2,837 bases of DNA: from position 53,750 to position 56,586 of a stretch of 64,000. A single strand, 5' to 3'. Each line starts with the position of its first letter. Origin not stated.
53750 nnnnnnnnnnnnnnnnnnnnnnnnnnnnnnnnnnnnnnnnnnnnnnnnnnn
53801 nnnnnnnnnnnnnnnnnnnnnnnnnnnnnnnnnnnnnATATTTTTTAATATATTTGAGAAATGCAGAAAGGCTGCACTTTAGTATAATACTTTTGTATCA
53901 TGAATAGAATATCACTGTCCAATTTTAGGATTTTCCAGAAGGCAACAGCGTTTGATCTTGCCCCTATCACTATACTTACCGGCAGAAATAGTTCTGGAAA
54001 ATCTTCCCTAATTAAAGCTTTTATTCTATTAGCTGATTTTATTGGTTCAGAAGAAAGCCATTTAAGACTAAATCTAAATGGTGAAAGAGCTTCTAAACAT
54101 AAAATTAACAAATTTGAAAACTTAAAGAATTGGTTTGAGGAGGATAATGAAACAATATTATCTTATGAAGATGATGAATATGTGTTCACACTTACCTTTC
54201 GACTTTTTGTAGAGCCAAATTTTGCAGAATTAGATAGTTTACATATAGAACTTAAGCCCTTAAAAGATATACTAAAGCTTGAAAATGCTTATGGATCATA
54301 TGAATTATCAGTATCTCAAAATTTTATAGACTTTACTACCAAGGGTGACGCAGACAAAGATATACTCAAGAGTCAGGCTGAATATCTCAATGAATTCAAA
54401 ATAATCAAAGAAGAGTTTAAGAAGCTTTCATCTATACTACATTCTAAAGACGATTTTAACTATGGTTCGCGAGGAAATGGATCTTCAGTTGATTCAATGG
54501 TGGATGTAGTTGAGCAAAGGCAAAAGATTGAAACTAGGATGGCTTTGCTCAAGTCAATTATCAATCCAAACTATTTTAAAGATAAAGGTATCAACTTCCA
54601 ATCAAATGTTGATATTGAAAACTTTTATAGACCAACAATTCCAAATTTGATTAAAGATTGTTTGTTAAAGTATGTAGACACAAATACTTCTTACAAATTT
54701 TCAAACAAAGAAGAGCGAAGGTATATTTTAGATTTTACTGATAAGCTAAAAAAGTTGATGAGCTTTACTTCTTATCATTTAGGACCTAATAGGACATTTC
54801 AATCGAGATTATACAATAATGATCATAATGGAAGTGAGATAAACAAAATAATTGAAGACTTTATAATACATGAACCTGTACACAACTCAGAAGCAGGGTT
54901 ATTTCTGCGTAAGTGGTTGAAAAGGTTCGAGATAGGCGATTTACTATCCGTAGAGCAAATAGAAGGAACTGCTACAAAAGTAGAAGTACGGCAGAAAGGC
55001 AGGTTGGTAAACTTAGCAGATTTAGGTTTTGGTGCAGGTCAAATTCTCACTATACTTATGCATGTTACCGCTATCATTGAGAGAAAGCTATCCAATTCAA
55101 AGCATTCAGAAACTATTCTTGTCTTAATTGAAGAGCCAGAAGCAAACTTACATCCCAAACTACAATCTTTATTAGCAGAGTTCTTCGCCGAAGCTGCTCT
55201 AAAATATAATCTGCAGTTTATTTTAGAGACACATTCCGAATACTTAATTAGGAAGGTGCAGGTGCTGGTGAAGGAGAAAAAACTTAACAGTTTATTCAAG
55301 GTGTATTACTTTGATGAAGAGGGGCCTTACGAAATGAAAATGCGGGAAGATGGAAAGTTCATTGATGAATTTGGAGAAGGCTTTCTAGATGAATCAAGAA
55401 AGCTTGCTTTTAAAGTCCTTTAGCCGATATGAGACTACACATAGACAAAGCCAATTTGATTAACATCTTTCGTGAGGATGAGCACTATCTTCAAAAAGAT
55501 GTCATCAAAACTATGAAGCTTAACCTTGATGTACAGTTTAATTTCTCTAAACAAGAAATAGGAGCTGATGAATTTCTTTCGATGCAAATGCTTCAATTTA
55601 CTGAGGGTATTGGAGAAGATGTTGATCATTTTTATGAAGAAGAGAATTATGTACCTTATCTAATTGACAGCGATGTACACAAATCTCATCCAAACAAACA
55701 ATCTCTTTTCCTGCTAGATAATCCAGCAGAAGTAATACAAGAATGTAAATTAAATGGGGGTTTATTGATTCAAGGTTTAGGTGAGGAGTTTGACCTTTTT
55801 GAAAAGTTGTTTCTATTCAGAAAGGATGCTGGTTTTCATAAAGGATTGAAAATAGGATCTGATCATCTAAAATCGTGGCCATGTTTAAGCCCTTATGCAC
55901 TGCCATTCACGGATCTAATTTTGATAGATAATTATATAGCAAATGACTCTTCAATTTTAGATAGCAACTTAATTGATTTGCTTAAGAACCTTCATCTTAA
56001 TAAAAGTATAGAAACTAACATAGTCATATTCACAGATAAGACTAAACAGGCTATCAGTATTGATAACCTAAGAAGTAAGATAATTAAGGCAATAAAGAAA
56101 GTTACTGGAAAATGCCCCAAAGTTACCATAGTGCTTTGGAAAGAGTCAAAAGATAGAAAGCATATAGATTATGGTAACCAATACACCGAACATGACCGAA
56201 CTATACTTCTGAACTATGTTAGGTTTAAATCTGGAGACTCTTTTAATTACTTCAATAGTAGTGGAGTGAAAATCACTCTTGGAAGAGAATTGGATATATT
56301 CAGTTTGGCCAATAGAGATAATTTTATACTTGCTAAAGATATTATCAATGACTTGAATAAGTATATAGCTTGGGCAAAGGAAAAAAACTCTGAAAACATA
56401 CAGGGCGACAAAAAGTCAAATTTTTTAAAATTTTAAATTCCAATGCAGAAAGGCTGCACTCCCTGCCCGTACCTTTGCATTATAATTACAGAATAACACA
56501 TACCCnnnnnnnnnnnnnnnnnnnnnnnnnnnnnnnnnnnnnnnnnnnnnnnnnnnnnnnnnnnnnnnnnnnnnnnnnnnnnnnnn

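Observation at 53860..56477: Identical 19-bp palindromic element at the same offset from the -7 box in front of the ATPase cassette and of hsdM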

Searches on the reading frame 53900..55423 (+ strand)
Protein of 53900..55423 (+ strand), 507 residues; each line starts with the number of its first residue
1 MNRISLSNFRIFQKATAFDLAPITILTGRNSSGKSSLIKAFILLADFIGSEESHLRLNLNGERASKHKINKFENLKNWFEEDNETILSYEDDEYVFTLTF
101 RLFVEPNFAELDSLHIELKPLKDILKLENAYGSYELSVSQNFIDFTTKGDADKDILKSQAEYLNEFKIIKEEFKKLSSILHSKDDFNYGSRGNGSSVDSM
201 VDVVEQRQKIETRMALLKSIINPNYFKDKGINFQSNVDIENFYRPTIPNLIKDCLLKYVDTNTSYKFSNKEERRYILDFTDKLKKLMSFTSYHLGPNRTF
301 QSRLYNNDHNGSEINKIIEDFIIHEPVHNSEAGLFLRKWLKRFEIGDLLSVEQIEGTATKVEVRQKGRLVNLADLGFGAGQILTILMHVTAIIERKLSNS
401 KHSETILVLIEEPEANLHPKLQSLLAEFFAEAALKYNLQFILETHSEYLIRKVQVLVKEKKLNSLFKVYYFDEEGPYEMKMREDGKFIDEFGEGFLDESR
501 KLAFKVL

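Call 6: search_protein_families(library=pfam, proteins=[window:53900-55423:+], max_evalue=0.001)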
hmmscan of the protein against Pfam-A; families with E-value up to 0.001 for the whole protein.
window:53900-55423:+ (507 aa): 6 families
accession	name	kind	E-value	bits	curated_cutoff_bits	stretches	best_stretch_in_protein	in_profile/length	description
PF13175.12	AAA_15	-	2.5e-27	96.9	32.1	1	2-450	4-374/374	AAA ATPase domain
PF13304.12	AAA_21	-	2.7e-18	67.5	27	1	23-450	1-303/304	AAA domain, putative AbiEii toxin, Type IV TA system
PF02463.25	SMC_N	-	8.1e-06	25.9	40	1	2-458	3-210/220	RecF/RecN/SMC N terminal domain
PF13555.12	AAA_29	-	1.1e-05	25.6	27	1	1-44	1-45/61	P-loop containing region of AAA domain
PF11398.14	DUF2813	-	7e-05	22.8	21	0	392-454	271-329/372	Protein of unknown function (DUF2813)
PF13476.12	AAA_23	-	0.00019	22.6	27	1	3-183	1-177/201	AAA domain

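Call 7: search_protein_families(library=padloc, proteins=[window:53900-55423:+], max_evalue=0.001)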
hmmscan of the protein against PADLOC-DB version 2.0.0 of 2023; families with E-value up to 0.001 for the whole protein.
window:53900-55423:+ (507 aa): 112 families (the best 25 are shown)
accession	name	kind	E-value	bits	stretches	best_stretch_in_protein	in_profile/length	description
PDLC03878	NsnB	-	9.9e-43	145.2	2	294-501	138-337/345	-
PDLC04707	PDC-M55A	-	1.7e-30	104.3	2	355-475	258-375/421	-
PDLC02979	AriA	-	9.4e-30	102.6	1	2-450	4-373/373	-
PDLC04148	HEC-03B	-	4.1e-22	76.8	2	339-475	279-410/458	-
PDLC02980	AriA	-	4.3e-18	64.3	1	23-450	1-303/304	-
PDLC04214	HEC-02A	-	5.8e-16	56.7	2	391-464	224-296/338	-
PDLC00099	GajA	-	2.3e-15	54.6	1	397-454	292-348/626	AAA ATPase domain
PDLC00063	GajA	-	2.8e-15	53.9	2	375-453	315-403/679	AAA ATPase domain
PDLC02335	AbiLi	-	6.5e-15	53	1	3-463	52-255/326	AbiLi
PDLC00091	GajA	-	9.1e-15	52.5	1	395-455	288-347/627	AAA ATPase domain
PDLC00073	GajA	-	2.2e-14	51.3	2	391-437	262-308/589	AAA ATPase domain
PDLC04182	HEC-01A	-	4.4e-14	50.3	2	405-453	306-354/406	-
PDLC04178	HEC-01A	-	5.1e-14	50.1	2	399-452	282-333/399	-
PDLC00065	GajA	-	6.4e-14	49.6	1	2-473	4-400/670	AAA ATPase domain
PDLC00083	GajA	-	9.4e-14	48.7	1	362-455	260-344/639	AAA ATPase domain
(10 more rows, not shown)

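Call 74: search_protein_families(library=ncbifam, proteins=[window:53900-55423:+], max_evalue=0.01)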
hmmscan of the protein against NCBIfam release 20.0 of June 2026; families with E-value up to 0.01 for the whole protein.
window:53900-55423:+ (507 aa): 7 families
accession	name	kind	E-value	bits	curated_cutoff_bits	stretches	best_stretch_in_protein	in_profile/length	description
NF041760.1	PtuA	equivalog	2.8e-10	39.7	500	2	2-71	53-120/524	retron Ec78 anti-phage system effector ATPase PtuA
NF047739.1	antiphage_MADS3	equivalog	1.8e-09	37.3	420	1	2-75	3-74/427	methylation-associated defense system AAA family ATPase MAD3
NF053563.1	Rkd4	equivalog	4.9e-06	25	860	1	2-40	4-42/747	arcadin-4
TIGR00611.2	recf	equivalog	6.5e-06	25.5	172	1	2-49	2-49/339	DNA replication/repair protein RecF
NF045487.1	ASRP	equivalog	0.00059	18.6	300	1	23-50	16-40/593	archaea-specific SMC-related protein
NF041035.1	Rad50_Halo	equivalog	0.0012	17.3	1000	1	2-41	4-43/883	DNA double-strand break repair ATPase Rad50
NF002572.0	PRK02224.1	equivalog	0.002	16.5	1087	1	2-41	4-43/888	DNA double-strand break repair ATPase Rad50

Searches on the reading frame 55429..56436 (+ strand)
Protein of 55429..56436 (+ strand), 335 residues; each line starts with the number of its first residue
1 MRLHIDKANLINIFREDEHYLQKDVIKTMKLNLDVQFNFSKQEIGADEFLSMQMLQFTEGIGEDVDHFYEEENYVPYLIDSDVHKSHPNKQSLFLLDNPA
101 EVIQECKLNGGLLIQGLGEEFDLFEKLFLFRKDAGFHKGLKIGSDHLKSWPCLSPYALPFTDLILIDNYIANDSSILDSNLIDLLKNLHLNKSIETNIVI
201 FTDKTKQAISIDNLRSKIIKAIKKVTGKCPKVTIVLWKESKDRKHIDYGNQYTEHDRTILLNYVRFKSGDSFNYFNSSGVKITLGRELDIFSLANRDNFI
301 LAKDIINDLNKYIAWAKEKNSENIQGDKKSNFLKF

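Call 6: search_protein_families(library=pfam, proteins=[window:55429-56436:+], max_evalue=0.001)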
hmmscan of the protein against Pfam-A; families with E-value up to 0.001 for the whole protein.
window:55429-56436:+ (335 aa): 0 families

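Call 7: search_protein_families(library=padloc, proteins=[window:55429-56436:+], max_evalue=0.001)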
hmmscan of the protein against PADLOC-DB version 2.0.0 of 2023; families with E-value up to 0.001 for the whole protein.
window:55429-56436:+ (335 aa): 0 families

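Call 73: search_protein_families(library=pfam, proteins=[window:55429-56436:+], max_evalue=1)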
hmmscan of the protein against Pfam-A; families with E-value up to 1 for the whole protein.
window:55429-56436:+ (335 aa): 0 families

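Call 74: search_protein_families(library=ncbifam, proteins=[window:55429-56436:+], max_evalue=0.01)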
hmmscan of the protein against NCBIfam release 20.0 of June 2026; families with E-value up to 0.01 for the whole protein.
window:55429-56436:+ (335 aa): 0 families

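Call 78: find_homologous_proteins(query=window:55429-56436:+, max_evalue=0.00001)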
Query window:55429-56436:+ (335 aa): 39 proteins with E <= 0.00001 among 1527 candidates.
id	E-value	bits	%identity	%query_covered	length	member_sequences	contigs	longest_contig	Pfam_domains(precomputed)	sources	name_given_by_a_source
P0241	1.7e-219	746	100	100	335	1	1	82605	-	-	-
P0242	2.7e-87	311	46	100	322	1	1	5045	-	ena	-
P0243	7.8e-80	287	43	100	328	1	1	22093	-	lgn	-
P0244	5.5e-59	218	38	100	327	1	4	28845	-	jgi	jgi:hypothetical protein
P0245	1.4e-57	214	41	100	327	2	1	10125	-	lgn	-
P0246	2.2e-55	206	38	100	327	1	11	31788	-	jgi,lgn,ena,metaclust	jgi:hypothetical protein|metaclust:\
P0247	3.4e-54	202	37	100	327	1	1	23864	-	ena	-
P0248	2.0e-52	197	38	100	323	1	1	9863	-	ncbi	-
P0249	5.1e-52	195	39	100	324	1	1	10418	-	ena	-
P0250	2.4e-51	193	37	100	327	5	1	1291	-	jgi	jgi:hypothetical protein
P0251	1.1e-50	191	38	100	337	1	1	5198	-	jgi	jgi:hypothetical protein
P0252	1.5e-50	191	38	100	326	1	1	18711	-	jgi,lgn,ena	-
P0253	2.6e-50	190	39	100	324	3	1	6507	-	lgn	-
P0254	1.1e-47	181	38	100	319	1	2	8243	-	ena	-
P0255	1.9e-47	180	35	100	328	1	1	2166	-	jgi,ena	-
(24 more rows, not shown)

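Call 86: predict_structure(alignment_id=A2)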
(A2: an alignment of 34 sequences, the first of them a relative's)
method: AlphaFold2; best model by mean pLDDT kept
length: 335 residues; sequences in the alignment: 34
mean_pLDDT: 91.0   pTM: 0.90
mean pLDDT of the five models: 91.0, 90.3, 89.7, 89.1, 88.3
residues with pLDDT >= 90: 266; 70-90: 45; 50-70: 19; < 50: 5
segments of 3 or more residues with pLDDT < 50: 73-75
pLDDT, mean of each block of 10 residues (from residue 1): 95 96 95 93 91 87 86 58 85 93 92 96 96 88 96 95 97 95 98 97 93 98 98 88 51 79 97 96 96 97 95 91 96 95
secondary structure, 60 per line:
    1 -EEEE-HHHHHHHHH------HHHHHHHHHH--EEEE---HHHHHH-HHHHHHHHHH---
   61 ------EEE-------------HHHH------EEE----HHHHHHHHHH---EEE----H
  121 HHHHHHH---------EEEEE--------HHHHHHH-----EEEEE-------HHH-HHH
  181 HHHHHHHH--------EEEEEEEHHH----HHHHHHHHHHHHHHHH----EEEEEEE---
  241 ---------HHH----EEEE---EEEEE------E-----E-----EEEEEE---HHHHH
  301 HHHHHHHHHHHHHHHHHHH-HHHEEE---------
elements in order: E2-5 H7-15 H22-31 E34-37 H41-46 H48-57 E67-69 H83-86 E93-95 H100-109 E113-115 H120-127 E137-141 H150-156 E162-166 H178-188 E197-203 H211-226 E231-237 E257-260 E264-268 E287-292 H296-319 E324-326

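Call 88: fold_search(model_id=the predicted structure, library=pdb)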
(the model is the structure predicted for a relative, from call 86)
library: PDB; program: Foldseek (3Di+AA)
matches with E <= 10: 827; with E <= 0.001: 14
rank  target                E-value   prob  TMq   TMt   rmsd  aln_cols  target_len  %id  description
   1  7js7_A                8.2e-05  1.00  0.36  0.26   4.7       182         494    8  Phospholipase D engineered mutant (TNYR) H442 covalent adduct with 1-inositol phosphate (released 2021-04-28)
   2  1f0i                  1.1e-04  1.00  0.36  0.26   6.7       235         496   10  THE FIRST CRYSTAL STRUCTURE OF A PHOSPHOLIPASE D (released 2001-05-16)
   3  8ctp                  1.1e-04  1.00  0.36  0.27   6.7       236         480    8  Crystal structure of engineered phospholipase D mutant superPLD 2-23 (released 2023-04-26)
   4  1v0v                  1.3e-04  1.00  0.36  0.26   6.6       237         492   10  Phospholipase D from Streptomyces sp. strain PMF soaked with the substrate dibutyrylphosphatidylcholine. (released 2004-06-03)
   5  1v0u                  1.5e-04  1.00  0.36  0.26   6.8       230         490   10  Phospholipase D from Streptomyces sp. strain PMF soaked with the product glycerophosphate. (released 2004-06-03)
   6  1v0w                  1.6e-04  1.00  0.36  0.26   5.0       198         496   11  Phospholipase D from Streptomyces sp. strain PMF soaked with the substrate dibutyrylphosphatidylcholine. (released 2004-06-03)
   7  2ze4                  3.7e-04  1.00  0.35  0.24   4.5       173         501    9  Crystal structure of phospholipase D from streptomyces antibioticus (released 2007-12-25)
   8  8ctq                  4.2e-04  1.00  0.36  0.27   4.9       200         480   10  Crystal structure of engineered phospholipase D mutant superPLD 2-48 (released 2023-04-26)
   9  7js7_B                4.5e-04  1.00  0.36  0.26   4.7       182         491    8  Phospholipase D engineered mutant (TNYR) H442 covalent adduct with 1-inositol phosphate (released 2021-04-28)
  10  7js5                  5.7e-04  1.00  0.36  0.26   6.9       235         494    8  Phospholipase D engineered mutant (TNYR) inactive enzyme (H168A) bound to 1-inositol phosphate (released 2021-04-28)
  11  4rct_A                5.7e-04  1.00  0.28  0.27   8.4       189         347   11  Crystal structure of R-protein of NgoAVII restriction endonuclease (released 2014-12-24)
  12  6ohm_B                8.2e-04  0.99  0.30  0.19   7.3       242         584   12  Structure of tungstate bound human Phospholipase D2 catalytic domain (released 2020-02-19)
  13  9qqv                  8.2e-04  0.95  0.32  0.30  18.9       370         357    8  Structure of the F13 protein of Vaccinia virus in complex with G243-1720 (released 2025-12-24)
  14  2ze9                  9.3e-04  1.00  0.36  0.26   6.4       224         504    8  Crystal structure of H168A mutant of phospholipase D from Streptomyces antibioticus, as a complex with phosphatidylcholi (released 2007-12-25)
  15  6ohp_B                1.5e-03  0.98  0.31  0.20   8.9       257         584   12  Structure of compound 1 (halopemide) bound human Phospholipase D2 catalytic domain (released 2020-02-19)
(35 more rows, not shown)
